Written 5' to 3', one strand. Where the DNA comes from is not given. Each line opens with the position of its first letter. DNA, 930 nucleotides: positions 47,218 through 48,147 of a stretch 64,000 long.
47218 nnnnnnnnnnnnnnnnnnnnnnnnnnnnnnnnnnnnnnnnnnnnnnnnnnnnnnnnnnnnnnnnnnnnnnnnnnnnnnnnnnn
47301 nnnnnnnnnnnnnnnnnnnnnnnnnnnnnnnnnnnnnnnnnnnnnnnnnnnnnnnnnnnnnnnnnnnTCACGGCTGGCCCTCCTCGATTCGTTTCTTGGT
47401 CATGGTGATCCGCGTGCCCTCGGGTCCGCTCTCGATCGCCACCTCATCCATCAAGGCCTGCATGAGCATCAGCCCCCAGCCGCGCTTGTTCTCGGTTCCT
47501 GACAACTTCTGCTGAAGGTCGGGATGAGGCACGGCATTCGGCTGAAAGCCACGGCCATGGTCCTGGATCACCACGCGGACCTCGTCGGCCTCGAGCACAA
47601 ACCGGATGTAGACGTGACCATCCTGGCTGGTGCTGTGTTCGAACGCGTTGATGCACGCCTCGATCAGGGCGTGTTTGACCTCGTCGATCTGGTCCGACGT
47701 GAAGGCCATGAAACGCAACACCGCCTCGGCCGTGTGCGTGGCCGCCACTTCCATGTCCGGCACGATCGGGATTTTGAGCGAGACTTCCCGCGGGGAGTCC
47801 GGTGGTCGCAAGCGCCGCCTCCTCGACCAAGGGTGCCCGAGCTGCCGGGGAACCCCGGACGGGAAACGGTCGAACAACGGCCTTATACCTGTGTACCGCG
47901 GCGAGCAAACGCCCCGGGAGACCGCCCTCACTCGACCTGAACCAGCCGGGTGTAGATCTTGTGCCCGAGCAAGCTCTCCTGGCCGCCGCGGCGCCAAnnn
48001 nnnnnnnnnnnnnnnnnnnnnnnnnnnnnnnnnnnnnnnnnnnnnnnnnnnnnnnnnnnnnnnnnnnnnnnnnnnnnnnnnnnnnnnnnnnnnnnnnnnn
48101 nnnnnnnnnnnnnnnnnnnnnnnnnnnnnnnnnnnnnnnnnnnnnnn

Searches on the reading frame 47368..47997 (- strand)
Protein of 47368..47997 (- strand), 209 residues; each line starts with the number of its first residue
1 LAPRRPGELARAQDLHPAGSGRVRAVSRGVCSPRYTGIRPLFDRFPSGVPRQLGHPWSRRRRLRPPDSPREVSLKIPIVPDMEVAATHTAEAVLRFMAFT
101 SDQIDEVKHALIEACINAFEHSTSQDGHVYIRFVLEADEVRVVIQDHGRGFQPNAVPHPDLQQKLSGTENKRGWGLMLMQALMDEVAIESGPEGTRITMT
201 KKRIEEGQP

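Call 21: search_protein_families(library=pfam, proteins=[window:47368-47997:-], max_evalue=0.0001)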
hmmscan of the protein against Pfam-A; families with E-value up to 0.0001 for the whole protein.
window:47368-47997:- (209 aa): 2 families
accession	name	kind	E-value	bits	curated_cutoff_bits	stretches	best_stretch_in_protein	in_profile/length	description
PF13581.12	HATPase_c_2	-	1.5e-26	93.3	27.4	1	85-201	10-127/127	Histidine kinase-like ATPase domain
PF02518.31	HATPase_c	-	4.3e-11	43.7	26.4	1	105-201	4-107/111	Histidine kinase-, DNA gyrase B-, and HSP90-like ATPase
